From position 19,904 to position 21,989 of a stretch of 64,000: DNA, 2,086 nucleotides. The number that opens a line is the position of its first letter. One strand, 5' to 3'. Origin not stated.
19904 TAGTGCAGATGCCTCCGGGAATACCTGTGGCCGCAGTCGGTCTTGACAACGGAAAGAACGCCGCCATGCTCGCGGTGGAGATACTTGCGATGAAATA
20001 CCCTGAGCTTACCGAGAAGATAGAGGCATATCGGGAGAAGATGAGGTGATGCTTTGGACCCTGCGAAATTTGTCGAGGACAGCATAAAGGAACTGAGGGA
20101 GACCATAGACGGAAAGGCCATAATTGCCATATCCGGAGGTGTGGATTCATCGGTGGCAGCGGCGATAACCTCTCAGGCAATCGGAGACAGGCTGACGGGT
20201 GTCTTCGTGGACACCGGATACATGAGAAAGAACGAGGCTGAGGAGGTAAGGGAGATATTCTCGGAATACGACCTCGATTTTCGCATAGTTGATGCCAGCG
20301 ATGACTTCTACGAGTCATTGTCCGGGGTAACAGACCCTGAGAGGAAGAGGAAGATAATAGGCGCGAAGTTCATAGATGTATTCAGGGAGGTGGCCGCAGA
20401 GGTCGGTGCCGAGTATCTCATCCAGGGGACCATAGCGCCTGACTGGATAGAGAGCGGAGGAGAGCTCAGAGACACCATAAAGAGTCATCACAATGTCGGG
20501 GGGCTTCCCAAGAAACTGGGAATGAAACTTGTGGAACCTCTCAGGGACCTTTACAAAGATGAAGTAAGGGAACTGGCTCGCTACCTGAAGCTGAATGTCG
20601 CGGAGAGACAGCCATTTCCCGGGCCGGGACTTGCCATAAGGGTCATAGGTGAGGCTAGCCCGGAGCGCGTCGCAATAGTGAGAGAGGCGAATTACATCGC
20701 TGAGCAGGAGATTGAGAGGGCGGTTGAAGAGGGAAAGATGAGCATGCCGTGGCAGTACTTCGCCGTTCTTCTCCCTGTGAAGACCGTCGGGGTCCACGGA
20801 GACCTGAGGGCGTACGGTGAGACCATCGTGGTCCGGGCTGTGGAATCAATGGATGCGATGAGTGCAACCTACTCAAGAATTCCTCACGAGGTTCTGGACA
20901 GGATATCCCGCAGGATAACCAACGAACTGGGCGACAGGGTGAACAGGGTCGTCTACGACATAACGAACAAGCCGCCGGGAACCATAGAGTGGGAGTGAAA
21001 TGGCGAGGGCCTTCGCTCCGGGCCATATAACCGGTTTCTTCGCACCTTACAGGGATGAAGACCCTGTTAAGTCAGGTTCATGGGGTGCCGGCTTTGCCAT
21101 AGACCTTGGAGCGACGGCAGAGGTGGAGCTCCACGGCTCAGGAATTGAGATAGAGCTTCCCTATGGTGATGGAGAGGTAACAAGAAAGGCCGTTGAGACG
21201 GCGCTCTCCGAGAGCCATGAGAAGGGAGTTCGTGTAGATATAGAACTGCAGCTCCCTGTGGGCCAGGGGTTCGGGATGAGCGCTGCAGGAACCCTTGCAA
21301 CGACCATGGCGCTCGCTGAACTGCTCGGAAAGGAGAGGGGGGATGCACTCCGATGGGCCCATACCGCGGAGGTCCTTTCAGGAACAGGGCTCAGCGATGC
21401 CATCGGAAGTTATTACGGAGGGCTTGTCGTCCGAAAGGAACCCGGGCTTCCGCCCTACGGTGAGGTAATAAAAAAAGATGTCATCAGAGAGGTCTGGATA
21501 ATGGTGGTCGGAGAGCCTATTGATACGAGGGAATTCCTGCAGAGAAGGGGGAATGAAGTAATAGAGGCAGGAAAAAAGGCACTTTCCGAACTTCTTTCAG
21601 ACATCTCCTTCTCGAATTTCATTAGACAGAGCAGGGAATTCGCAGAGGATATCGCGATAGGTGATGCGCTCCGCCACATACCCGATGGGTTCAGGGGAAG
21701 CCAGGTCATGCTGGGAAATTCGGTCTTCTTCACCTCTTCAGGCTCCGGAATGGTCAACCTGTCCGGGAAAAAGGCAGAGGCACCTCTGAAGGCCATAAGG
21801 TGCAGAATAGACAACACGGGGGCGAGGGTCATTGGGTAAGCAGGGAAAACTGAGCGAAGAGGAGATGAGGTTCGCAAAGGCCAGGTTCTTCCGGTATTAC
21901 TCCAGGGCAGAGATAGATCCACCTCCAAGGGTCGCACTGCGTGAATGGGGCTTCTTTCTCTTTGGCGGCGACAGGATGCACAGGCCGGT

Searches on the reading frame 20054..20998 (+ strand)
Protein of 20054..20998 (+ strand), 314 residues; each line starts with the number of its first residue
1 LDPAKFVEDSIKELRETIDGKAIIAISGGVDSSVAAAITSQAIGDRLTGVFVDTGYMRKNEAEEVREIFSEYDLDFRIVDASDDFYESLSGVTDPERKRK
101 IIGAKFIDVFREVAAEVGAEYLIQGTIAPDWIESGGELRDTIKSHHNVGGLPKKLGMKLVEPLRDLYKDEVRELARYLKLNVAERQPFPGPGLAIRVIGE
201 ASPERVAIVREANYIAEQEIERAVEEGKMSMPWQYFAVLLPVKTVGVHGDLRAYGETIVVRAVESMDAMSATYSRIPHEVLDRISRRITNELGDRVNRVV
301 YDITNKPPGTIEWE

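Call 26: search_protein_families(library=pfam, proteins=[window:20054-20998:+], max_evalue=0.001)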
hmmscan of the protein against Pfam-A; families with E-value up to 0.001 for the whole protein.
window:20054-20998:+ (314 aa): 6 families
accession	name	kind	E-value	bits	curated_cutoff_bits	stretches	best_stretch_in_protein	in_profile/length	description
PF00958.27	GMP_synt_C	-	4e-36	123.4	27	1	226-313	6-92/92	GMP synthase C terminal domain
PF02540.23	NAD_synthase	-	3.3e-09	36.7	21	1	13-83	12-83/242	NAD synthase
PF03054.22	tRNA_Me_trans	-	1.3e-07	31.9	20.6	1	22-73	3-64/202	tRNA methyl transferase HUP domain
PF06508.19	QueC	-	1.3e-06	28.5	22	1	21-86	1-67/210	Queuosine biosynthesis protein QueC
PF01507.26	PAPS_reduct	-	0.0001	22.8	22.5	1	22-97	2-76/175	Phosphoadenosine phosphosulfate reductase domain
PF02568.20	ThiI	-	0.00068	19.7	20.5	0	19-125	3-115/197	Thiamine biosynthesis protein (ThiI)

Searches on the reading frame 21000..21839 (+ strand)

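Call 26: search_protein_families(library=pfam, proteins=[window:21000-21839:+], max_evalue=0.001)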
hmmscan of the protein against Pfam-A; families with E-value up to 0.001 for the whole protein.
window:21000-21839:+ (279 aa): 1 family
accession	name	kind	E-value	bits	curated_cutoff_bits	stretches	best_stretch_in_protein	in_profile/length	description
PF00288.32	GHMP_kinases_N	-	6.7e-11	42.7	22.3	1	63-141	5-87/87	GHMP kinases N terminal domain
